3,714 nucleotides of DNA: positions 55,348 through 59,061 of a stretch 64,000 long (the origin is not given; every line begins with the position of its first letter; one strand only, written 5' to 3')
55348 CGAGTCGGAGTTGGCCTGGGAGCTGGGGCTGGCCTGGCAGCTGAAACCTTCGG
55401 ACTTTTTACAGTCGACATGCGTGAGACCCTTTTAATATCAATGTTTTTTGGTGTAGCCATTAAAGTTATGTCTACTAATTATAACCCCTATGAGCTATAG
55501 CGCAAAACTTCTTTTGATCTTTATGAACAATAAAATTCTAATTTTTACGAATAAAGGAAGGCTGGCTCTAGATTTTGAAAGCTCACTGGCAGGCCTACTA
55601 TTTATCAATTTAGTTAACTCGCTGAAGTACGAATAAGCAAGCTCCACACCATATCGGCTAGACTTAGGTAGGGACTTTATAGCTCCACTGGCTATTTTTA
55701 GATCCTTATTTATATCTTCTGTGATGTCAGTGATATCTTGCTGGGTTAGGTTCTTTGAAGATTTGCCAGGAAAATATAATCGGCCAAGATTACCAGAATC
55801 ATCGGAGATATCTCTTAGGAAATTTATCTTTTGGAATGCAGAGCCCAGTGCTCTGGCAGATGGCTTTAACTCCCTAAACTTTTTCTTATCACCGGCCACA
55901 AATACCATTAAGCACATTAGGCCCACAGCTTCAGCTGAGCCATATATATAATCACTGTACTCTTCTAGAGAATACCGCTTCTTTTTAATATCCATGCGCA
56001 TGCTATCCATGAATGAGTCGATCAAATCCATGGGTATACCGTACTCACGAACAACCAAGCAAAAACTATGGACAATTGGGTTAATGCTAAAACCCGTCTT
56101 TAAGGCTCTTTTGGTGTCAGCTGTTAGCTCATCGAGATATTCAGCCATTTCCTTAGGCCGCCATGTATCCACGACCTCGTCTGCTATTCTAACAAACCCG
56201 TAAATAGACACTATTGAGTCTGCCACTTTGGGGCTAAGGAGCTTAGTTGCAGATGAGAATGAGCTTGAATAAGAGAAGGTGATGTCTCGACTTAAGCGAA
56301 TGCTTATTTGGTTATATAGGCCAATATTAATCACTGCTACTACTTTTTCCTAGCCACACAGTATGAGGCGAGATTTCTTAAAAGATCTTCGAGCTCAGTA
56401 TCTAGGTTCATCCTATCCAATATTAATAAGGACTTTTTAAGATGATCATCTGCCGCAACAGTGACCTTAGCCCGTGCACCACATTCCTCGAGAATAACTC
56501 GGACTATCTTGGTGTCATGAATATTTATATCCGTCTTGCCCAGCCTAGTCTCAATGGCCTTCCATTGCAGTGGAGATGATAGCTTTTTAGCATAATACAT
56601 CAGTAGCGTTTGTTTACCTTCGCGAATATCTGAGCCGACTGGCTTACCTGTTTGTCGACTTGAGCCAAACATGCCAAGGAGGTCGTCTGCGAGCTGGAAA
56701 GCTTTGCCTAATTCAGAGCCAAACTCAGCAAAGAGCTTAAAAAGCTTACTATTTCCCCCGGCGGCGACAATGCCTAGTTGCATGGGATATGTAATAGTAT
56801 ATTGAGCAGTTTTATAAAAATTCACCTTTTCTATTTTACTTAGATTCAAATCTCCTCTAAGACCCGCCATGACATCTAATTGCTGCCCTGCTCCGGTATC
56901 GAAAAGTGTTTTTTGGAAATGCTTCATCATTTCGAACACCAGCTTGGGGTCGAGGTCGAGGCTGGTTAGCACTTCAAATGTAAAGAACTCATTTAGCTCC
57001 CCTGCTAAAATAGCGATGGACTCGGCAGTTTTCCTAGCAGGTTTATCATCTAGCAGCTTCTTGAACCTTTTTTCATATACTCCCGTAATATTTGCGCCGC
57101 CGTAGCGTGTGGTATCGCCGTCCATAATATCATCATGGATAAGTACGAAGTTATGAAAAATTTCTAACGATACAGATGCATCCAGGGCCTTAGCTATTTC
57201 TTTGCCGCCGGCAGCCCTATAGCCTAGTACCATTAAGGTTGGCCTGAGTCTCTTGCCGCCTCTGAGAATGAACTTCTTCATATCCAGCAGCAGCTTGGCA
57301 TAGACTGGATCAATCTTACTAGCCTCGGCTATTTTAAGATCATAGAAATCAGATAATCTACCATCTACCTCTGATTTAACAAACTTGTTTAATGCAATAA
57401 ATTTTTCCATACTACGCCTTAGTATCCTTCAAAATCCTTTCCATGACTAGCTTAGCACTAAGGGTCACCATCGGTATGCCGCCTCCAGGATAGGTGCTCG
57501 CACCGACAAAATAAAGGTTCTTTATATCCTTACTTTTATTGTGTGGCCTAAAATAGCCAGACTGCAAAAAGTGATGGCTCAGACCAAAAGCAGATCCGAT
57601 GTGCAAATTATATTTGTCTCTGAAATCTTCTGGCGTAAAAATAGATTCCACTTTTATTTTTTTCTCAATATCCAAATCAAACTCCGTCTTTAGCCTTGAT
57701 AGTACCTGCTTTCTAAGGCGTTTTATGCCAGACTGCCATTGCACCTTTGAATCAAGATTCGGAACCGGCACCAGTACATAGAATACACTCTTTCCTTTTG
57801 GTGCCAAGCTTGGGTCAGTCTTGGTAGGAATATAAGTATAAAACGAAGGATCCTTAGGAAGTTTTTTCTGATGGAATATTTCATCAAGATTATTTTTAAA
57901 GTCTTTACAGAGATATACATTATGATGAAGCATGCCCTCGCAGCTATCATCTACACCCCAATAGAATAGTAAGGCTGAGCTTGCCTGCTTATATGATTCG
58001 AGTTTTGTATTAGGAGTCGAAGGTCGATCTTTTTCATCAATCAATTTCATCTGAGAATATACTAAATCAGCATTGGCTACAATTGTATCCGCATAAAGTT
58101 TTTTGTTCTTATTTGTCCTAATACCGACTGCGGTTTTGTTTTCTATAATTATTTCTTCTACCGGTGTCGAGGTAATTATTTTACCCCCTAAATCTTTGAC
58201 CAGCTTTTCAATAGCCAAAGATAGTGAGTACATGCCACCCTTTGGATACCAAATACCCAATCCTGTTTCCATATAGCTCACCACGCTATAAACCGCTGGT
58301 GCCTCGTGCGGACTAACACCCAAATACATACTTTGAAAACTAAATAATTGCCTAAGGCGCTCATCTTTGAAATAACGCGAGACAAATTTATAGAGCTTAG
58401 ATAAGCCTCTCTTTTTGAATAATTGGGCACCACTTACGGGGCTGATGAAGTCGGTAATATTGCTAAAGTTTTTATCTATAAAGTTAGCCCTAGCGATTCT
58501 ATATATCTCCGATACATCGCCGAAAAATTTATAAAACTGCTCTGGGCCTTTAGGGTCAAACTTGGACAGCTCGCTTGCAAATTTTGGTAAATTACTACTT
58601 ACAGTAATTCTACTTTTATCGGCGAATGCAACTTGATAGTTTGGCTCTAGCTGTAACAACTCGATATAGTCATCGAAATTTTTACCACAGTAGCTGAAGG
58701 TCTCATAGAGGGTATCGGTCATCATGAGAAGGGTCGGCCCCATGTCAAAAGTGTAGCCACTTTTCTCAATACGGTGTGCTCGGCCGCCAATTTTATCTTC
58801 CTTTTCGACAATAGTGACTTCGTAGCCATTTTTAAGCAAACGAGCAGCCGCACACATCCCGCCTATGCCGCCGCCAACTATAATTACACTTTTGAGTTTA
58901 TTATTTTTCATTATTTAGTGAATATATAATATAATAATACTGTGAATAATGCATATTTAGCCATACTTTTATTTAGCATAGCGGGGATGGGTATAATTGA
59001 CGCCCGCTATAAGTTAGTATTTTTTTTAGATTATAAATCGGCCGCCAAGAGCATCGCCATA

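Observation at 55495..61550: Carotenoid cluster of the C50 type (crtI-crtE-crtB, two cyclase-domain subunits, UbiA elongase fused to a GT2)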

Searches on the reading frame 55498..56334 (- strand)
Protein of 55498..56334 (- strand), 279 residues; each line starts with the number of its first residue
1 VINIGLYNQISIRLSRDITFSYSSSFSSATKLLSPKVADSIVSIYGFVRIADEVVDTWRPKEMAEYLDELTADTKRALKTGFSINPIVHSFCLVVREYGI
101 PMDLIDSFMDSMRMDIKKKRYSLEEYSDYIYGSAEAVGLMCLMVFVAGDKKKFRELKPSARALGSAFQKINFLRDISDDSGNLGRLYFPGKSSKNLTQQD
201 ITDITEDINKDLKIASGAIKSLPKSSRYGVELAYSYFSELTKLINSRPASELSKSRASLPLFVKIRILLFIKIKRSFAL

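Call 3: search_protein_families(library=pfam, proteins=[window:55498-56334:-], max_evalue=0.01)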
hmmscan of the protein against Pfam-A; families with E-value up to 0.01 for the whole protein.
window:55498-56334:- (279 aa): 1 family
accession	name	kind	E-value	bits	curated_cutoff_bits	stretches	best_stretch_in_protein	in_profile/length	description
PF00494.24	SQS_PSY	-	1.1e-37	130.6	26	1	22-249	4-250/263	Squalene/phytoene synthase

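Call 4: search_protein_families(library=ncbifam, proteins=[window:55498-56334:-], max_evalue=0.01)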
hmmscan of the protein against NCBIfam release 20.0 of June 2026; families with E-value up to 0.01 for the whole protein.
window:55498-56334:- (279 aa): 6 families
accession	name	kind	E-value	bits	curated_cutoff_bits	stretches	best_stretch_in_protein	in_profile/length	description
TIGR03465.1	HpnD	equivalog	2.7e-25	88.9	278.6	1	23-209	6-183/267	presqualene diphosphate synthase HpnD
TIGR03464.1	HpnC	equivalog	2e-21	76.7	250.45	1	26-194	9-174/267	squalene synthase HpnC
NF045921.1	PhytnSynCrtBRhod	equivalog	1.2e-18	67.6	500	1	21-192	16-181/307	15-cis-phytoene synthase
NF045686.1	PhytoSynCyanob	equivalog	2.6e-18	66.1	550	1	13-202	22-222/310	15-cis-phytoene synthase CrtB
NF042419.1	Phyto_syn_CrtB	equivalog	2.4e-15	56.9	480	1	23-201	15-200/306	15-cis-phytoene synthase CrtB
TIGR01559.1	squal_synth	equivalog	0.0014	17.9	286.75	1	121-212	130-221/337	squalene synthase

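Call 26: search_solved_structures(query=window:55498-56334:-, max_evalue=0.001, show_alignments=1)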
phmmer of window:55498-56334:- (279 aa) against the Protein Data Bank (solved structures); distinct sequences matched with E-value up to 0.001: 9.
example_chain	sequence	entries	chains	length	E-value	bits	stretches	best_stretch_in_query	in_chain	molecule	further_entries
4hd1_A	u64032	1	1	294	1.9e-09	40.7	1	14-192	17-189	Squalene synthase HpnC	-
8is6_A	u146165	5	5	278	3.8e-09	39.7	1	17-191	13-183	CrtM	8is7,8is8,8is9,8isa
5iys_A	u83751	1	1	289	9.3e-08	35.2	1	21-190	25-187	Phytoene synthase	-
3ae0_A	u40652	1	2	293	1.1e-05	28.4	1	16-204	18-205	Dehydrosqualene synthase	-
3vjd_A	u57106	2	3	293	2e-05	27.5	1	16-204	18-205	Dehydrosqualene synthase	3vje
4e9u_A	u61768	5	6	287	2e-05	27.5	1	16-204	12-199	Dehydrosqualene synthase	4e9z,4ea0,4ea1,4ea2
4f6v_A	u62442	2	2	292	2.1e-05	27.5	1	16-204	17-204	Dehydrosqualene synthase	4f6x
2zco_A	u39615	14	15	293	2.1e-05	27.4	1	16-204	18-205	Dehydrosqualene synthase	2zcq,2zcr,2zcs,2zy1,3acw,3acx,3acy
3adz_A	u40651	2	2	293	0.00015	24.6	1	16-204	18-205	Dehydrosqualene synthase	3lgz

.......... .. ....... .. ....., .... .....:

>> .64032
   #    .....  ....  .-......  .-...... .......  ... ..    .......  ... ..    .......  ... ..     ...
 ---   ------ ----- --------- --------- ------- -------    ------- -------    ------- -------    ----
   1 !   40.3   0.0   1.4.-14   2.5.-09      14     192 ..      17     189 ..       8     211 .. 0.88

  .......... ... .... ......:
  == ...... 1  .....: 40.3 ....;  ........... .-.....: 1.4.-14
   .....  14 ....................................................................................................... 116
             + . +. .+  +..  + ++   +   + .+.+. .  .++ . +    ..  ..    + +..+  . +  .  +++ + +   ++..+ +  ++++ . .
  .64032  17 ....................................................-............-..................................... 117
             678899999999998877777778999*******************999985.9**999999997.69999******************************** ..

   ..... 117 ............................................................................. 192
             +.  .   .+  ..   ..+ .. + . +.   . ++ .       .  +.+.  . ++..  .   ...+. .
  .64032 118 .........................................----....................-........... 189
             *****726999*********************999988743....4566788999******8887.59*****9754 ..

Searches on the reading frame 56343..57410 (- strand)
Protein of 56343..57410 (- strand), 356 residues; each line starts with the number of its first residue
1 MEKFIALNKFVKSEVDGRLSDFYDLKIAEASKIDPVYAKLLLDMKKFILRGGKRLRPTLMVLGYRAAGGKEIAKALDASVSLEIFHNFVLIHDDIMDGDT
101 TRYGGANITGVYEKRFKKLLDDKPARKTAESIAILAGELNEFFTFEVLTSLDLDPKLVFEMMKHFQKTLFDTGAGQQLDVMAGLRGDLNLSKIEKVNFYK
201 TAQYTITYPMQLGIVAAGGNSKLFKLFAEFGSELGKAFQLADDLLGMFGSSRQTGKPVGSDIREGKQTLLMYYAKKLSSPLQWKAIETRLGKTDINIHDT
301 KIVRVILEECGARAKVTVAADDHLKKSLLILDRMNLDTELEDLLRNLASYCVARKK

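Call 3: search_protein_families(library=pfam, proteins=[window:56343-57410:-], max_evalue=0.01)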
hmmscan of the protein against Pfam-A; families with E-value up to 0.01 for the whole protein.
window:56343-57410:- (356 aa): 1 family
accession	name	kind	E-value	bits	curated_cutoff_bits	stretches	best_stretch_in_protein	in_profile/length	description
PF00348.22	polyprenyl_synt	-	2.7e-49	168.1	27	1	43-298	6-242/251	Polyprenyl synthetase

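Call 4: search_protein_families(library=ncbifam, proteins=[window:56343-57410:-], max_evalue=0.01)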
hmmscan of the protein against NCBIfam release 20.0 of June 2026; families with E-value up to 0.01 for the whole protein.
window:56343-57410:- (356 aa): 16 families
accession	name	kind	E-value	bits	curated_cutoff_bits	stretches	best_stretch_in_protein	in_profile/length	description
NF041169.1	f2_encap_cargo4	exception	6.9e-60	203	450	1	50-355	48-333/334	family 2 encapsulin nanocompartment cargo protein polyprenyl transferase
NF042416.1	GFPPS_Mycobact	equivalog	9.2e-56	189.3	600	1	15-354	5-348/350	bifunctional (2E,6E)-farnesyl/geranyl diphosphate synthase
NF041003.1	GGPP_syn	equivalog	9.1e-44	149.9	500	1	46-356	33-326/326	geranylgeranyl diphosphate synthase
NF040698.1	IdsA_Meth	equivalog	3.5e-40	138.2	468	1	45-355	35-327/328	short chain isoprenyl diphosphate synthase IdsA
NF045549.1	GGPPsyn_IdsB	equivalog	1e-31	110.3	475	1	51-334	64-328/346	geranylgeranyl diphosphate synthase IdsB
NF045485.1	FPPsyn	subfamily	1.9e-30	106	275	1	40-273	25-246/288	farnesyl diphosphate synthase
TIGR02748.1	GerC3_HepT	equivalog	4e-26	91.9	456.55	1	47-355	38-318/319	heptaprenyl diphosphate synthase component II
NF040789.2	gerfarn_diphsyn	equivalog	4.4e-23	82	560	1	51-355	45-344/345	geranylfarnesyl diphosphate synthase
NF008140.0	PRK10888.1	equivalog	1.2e-22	80.7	412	1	46-355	37-322/323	octaprenyl diphosphate synthase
TIGR02749.1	prenyl_cyano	equivalog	7.2e-22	77.8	383.2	1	48-354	40-320/322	solanesyl diphosphate synthase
NF045685.1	GGPPSynCrtE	equivalog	3.2e-21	75.6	460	1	40-269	30-247/293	geranylgeranyl diphosphate synthase CrtE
NF045628.1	HxpDPsynlarge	equivalog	6.2e-19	68.1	500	2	207-345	167-304/311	hexaprenyl-diphosphate synthase large subunit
NF042417.1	NPPPS_Mycobact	equivalog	2.4e-18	66.3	600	1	44-281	48-262/335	nonaprenyl/(2E,6E)-farnesyl/geranylgeranyl diphosphat synthase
NF007877.0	PRK10581.1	equivalog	1e-15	57.7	321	1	41-269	33-250/299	(2E,6E)-farnesyl diphosphate synthase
NF040936.1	hexpp_archaea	equivalog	1.2e-14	54.3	400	1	41-115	30-103/275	hexaprenyl pyrophosphate synthase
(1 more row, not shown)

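Call 25: search_solved_structures(query=window:56343-57410:-, max_evalue=1e-10, show_alignments=1)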
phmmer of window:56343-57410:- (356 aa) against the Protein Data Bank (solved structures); distinct sequences matched with E-value up to 1e-10: 109 (the best 60 are shown).
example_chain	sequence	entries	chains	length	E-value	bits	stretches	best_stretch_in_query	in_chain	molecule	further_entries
3lk5_A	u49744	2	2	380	3.7e-42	148.2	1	7-354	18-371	Geranylgeranyl pyrophosphate synthase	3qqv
8f8f_A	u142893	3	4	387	1.2e-38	136.7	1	31-316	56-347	(2E,6E)-farnesyl diphosphate synthase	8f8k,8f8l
6kd7_A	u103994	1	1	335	4.2e-30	108.6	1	40-354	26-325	Polyprenyl synthetase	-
1wy0_A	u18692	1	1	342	8.3e-25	91.2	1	44-272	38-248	geranylgeranyl pyrophosphate synthetase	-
5ayp_A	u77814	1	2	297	5.4e-23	85.2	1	38-269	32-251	Farnesyl diphosphate synthase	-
1wmw_A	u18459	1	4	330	2.9e-22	82.8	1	28-273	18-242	geranylgeranyl diphosphate synthetase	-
5jfq_A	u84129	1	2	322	7.1e-22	81.5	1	45-277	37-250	Geranylgeranyl Pyrophosphate Synthetase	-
3oyr_A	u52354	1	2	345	8.1e-21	78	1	46-355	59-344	Trans-isoprenyl diphosphate synthase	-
5ze6_A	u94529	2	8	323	9.9e-21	77.8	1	46-354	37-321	Octaprenyl diphosphate synthase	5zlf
3wjk_A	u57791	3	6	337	1.2e-20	77.5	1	46-354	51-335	Octaprenyl diphosphate synthase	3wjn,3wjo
7mxz_AAA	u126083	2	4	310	1.4e-19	74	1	40-269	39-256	Geranylgeranyl pyrophosphate synthase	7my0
7my1_AAA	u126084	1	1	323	1.6e-19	73.8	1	40-269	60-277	Geranylgeranyl pyrophosphate synthase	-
5e8l_A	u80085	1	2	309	4.5e-19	72.3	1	43-269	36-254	Heterodimeric geranylgeranyl pyrophosphate synthase large subunit 1, chloroplastic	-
3kra_A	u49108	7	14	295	7.7e-19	71.5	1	39-269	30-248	Geranyl diphosphate synthase large subunit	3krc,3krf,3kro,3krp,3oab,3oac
3lmd_A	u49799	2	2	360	9.3e-19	71.3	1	41-354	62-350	Geranylgeranyl pyrophosphate synthase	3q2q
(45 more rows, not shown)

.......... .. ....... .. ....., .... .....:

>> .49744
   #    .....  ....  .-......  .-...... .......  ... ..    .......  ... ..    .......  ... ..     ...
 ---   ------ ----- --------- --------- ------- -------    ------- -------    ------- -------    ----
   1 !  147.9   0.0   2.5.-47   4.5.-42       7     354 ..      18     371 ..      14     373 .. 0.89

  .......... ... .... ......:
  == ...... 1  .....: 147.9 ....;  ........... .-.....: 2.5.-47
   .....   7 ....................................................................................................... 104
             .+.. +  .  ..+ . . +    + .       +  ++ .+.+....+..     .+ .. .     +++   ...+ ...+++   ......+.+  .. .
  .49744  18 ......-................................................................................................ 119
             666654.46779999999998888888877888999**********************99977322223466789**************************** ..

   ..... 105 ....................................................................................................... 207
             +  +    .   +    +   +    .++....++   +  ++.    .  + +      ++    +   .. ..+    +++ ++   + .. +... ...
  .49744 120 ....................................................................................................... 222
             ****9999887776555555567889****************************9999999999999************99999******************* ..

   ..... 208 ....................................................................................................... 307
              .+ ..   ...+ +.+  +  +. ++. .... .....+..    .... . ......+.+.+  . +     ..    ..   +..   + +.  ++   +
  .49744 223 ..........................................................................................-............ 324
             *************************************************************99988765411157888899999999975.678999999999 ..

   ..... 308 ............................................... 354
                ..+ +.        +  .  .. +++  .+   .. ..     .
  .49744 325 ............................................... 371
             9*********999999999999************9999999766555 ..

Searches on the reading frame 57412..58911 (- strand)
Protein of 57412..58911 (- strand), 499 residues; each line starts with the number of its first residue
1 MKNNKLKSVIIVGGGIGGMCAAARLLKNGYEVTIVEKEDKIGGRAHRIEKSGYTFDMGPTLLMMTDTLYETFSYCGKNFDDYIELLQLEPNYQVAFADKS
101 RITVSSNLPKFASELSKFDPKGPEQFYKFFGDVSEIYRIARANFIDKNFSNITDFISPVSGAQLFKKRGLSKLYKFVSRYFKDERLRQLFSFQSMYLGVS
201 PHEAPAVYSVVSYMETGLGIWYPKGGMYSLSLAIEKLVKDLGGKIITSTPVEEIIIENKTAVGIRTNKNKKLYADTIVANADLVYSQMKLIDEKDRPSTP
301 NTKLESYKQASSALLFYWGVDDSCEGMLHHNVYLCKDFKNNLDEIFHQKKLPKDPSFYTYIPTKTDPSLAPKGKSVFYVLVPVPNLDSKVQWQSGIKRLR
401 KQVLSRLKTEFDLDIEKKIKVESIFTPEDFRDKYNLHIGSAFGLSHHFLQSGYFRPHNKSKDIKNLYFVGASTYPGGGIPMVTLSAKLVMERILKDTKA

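Call 3: search_protein_families(library=pfam, proteins=[window:57415-58911:-], max_evalue=0.01)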
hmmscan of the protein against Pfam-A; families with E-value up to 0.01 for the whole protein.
window:57415-58911:- (499 aa): 13 families
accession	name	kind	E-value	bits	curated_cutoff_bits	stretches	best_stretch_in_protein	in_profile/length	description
PF01593.30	Amino_oxidase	-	1.5e-32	113.9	19.8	1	16-493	1-442/443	Flavin containing amine oxidoreductase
PF13450.12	NAD_binding_8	-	1.5e-15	57.6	21.9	1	11-65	1-55/68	NAD(P)-binding Rossmann-like domain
PF01266.30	DAO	-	1.6e-12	48.1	27.9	2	9-45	2-42/353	FAD dependent oxidoreductase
PF00890.30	FAD_binding_2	-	1.9e-08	34.3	20.4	1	9-46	2-39/414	FAD binding domain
PF03486.20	HI0933_like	-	5.2e-07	29.8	50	1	8-43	2-37/244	HI0933-like protein Rossmann domain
PF12831.13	FAD_oxidored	-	6.7e-07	29.4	27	1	9-45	2-38/416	FAD dependent oxidoreductase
PF07992.20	Pyr_redox_2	-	5e-06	26.6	26.1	1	8-40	2-34/291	Pyridine nucleotide-disulphide oxidoreductase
PF01134.28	GIDA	-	0.00013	21.6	22.1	0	9-42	2-36/391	Glucose inhibited division protein A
PF01494.25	FAD_binding_3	-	0.00035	20.3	22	1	8-46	3-43/349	FAD binding domain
PF01946.23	Thi4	-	0.00082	19.1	26.2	0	8-44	19-56/235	Thi4 family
PF00070.33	Pyr_redox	-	0.00088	20.2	22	1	8-42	1-35/82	Pyridine nucleotide-disulphide oxidoreductase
PF13454.12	NAD_binding_9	-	0.0011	19.4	21.8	1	10-51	1-46/155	FAD-NAD(P)-binding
PF06100.17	MCRA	-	0.0012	18.3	23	1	7-65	2-66/495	MCRA family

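Call 4: search_protein_families(library=ncbifam, proteins=[window:57415-58911:-], max_evalue=0.01)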
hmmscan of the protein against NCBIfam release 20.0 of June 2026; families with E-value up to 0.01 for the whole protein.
window:57415-58911:- (499 aa): 88 families (the best 25 are shown)
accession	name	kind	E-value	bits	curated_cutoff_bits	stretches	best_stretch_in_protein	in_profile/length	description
TIGR02734.1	crtI_fam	subfamily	1.3e-153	512.4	238.1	1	9-498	1-493/504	phytoene desaturase family protein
NF058655.1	CrtID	equivalog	4.5e-126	421.5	640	1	9-489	1-477/478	bifunctional phytoene desaturase/3,4-desaturase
NF042421.1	hydcarot_desat_CrtD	equivalog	3.2e-86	289.7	500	1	7-493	2-483/487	1-hydroxycarotenoid 3,4-desaturase CrtD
NF045637.1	carotdesatCrtDProt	equivalog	4.4e-80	269.6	580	1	9-496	1-485/485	1-hydroxycarotenoid 3,4-desaturase CrtD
TIGR02733.1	desat_CrtD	equivalog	1.8e-36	125.9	549.7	1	7-495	2-490/492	C-3',4' desaturase CrtD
TIGR02730.1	carot_isom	equivalog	3.3e-35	121.9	586.9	1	9-494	3-489/493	carotenoid isomerase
NF045689.1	BCarotKetCrtO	equivalog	3.8e-29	101.7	1000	2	8-296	5-312/563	beta-carotene ketolase CrtO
NF005560.0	PRK07233.1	equivalog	1.4e-15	57.1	252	2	8-56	2-50/435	hypothetical protein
NF005548.0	PRK07208.1-4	equivalog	9e-13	47.6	389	1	7-59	4-56/488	hypothetical protein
TIGR00562.1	proto_IX_ox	equivalog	3.2e-12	45.8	97.85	1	7-73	3-72/470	protoporphyrinogen oxidase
TIGR03467.1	HpnE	equivalog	5.7e-12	45.7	283.05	1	9-67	1-61/430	hydroxysqualene dehydroxylase HpnE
NF005546.0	PRK07208.1-2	equivalog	3.7e-10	39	418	2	6-58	4-57/527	hypothetical protein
NF005313.0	PRK06847.1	subfamily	6.8e-09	35.1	372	1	5-40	3-38/375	hypothetical protein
NF005547.0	PRK07208.1-3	equivalog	2.8e-08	32.9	380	1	5-58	3-56/465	hypothetical protein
NF045663.1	diclust_near_Sec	equivalog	6.8e-08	31.1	530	1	4-52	104-152/759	pyridine nucleotide-disulfide oxidoreductase/dicluster-binding protein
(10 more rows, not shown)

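Call 7: find_encoding_contigs(protein=window:57412-58911:-, flank=10000, max_places=6)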
Protein window:57412-58911:- (499 aa): 2 contigs read that carry it; 1 place shown.
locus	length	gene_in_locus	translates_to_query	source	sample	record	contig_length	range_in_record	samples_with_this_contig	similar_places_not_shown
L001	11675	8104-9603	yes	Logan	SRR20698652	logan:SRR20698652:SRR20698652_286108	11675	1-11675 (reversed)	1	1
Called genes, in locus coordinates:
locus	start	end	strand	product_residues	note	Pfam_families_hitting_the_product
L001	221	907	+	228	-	PF00005:ABC_tran, PF13304:AAA_21 (faint)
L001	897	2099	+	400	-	PF02687:FtsX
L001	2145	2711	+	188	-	PF07638:Sigma70_ECF (weak), PF04542:Sigma70_r2, PF08281:Sigma70_r4_2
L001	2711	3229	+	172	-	-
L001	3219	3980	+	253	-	-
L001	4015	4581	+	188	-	PF13238:AAA_18 (weak), PF21448:DNMK (faint), PF00406:ADK, PF13207:AAA_17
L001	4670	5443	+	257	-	-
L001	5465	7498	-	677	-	PF01040:UbiA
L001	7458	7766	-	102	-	PF18916:Lycopene_cyc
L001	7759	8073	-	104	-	-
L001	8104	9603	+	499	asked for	PF00890:FAD_binding_2, PF01266:DAO (weak), PF01593:Amino_oxidase, PF03486:HI0933_like (faint), PF07992:Pyr_redox_2 (faint), PF12831:FAD_oxidored (weak), PF13450:NAD_binding_8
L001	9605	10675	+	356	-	PF00348:polyprenyl_synt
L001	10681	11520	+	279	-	PF00494:SQS_PSY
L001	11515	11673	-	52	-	?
